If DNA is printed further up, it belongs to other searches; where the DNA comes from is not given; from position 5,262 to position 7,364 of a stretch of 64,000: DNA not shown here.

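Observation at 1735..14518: CDP-3,6-dideoxyhexose core (ddhA-ddhB ... ddhC) combined with a YerE-like ThDP enzyme, a DmpF/DmpG-type aldehyde-dehydrogenase/aldolase pair and an AspC-type aminotransferase: candidate pathway for a novel C-branched or extended deoxysugar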

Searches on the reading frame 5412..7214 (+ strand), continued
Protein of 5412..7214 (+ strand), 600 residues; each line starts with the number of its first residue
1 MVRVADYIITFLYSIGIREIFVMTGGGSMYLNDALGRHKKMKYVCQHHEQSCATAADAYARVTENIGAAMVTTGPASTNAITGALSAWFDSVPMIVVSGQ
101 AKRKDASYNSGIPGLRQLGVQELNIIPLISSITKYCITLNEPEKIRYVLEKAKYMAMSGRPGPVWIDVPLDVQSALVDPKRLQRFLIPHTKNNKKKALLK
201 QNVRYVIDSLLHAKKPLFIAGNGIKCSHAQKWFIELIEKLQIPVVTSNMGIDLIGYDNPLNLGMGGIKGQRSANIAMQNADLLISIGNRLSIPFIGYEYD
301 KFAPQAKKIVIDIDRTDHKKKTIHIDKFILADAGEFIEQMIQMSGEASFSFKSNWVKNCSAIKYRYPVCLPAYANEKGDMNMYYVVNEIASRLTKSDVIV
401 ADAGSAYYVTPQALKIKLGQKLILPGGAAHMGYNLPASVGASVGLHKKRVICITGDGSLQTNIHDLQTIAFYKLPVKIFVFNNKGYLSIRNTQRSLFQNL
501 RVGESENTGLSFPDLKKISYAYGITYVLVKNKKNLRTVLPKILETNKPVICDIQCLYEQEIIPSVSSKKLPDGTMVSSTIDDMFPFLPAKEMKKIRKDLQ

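Call 50: search_solved_structures(query=window:5412-7214:+, max_evalue=1e-60, show_alignments=2)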
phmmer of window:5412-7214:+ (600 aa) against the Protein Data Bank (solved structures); distinct sequences matched with E-value up to 1e-60: 10.
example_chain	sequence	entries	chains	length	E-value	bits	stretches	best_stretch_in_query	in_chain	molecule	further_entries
8rph_A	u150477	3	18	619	1.5e-118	400.3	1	2-591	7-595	Thiamine pyrophosphate-binding protein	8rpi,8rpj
5ahk_A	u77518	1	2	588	3.8e-73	250.4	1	6-563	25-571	ACETOLACTATE SYNTHASE II, LARGE SUBUNIT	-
3e9y_A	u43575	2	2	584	4.7e-67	230.3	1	5-567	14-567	Acetolactate synthase, chloroplastic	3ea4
7u25_A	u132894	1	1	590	1.2e-66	228.9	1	5-567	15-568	Acetolactate synthase, chloroplastic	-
7stq_A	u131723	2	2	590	1.2e-66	228.9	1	5-567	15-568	Acetolactate synthase, chloroplastic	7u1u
7tzz_A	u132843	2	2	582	1.7e-66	228.5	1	5-567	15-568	Acetolactate synthase, chloroplastic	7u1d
6u9h_A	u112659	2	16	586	1.7e-66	228.5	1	5-567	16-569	Acetolactate synthase, chloroplastic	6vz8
1ybh_A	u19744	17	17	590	1.7e-66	228.4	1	5-567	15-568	Acetolactate synthase, chloroplast | Acetolactate synthase | Acetolactate synthase, chloroplastic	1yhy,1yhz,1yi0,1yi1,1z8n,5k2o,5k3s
6lpi_A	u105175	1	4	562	2.1e-66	228.2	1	5-565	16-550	Acetolactate synthase isozyme 1 large subunit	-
8et5_A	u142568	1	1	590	2.9e-66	227.7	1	5-566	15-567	Acetolactate synthase, chloroplastic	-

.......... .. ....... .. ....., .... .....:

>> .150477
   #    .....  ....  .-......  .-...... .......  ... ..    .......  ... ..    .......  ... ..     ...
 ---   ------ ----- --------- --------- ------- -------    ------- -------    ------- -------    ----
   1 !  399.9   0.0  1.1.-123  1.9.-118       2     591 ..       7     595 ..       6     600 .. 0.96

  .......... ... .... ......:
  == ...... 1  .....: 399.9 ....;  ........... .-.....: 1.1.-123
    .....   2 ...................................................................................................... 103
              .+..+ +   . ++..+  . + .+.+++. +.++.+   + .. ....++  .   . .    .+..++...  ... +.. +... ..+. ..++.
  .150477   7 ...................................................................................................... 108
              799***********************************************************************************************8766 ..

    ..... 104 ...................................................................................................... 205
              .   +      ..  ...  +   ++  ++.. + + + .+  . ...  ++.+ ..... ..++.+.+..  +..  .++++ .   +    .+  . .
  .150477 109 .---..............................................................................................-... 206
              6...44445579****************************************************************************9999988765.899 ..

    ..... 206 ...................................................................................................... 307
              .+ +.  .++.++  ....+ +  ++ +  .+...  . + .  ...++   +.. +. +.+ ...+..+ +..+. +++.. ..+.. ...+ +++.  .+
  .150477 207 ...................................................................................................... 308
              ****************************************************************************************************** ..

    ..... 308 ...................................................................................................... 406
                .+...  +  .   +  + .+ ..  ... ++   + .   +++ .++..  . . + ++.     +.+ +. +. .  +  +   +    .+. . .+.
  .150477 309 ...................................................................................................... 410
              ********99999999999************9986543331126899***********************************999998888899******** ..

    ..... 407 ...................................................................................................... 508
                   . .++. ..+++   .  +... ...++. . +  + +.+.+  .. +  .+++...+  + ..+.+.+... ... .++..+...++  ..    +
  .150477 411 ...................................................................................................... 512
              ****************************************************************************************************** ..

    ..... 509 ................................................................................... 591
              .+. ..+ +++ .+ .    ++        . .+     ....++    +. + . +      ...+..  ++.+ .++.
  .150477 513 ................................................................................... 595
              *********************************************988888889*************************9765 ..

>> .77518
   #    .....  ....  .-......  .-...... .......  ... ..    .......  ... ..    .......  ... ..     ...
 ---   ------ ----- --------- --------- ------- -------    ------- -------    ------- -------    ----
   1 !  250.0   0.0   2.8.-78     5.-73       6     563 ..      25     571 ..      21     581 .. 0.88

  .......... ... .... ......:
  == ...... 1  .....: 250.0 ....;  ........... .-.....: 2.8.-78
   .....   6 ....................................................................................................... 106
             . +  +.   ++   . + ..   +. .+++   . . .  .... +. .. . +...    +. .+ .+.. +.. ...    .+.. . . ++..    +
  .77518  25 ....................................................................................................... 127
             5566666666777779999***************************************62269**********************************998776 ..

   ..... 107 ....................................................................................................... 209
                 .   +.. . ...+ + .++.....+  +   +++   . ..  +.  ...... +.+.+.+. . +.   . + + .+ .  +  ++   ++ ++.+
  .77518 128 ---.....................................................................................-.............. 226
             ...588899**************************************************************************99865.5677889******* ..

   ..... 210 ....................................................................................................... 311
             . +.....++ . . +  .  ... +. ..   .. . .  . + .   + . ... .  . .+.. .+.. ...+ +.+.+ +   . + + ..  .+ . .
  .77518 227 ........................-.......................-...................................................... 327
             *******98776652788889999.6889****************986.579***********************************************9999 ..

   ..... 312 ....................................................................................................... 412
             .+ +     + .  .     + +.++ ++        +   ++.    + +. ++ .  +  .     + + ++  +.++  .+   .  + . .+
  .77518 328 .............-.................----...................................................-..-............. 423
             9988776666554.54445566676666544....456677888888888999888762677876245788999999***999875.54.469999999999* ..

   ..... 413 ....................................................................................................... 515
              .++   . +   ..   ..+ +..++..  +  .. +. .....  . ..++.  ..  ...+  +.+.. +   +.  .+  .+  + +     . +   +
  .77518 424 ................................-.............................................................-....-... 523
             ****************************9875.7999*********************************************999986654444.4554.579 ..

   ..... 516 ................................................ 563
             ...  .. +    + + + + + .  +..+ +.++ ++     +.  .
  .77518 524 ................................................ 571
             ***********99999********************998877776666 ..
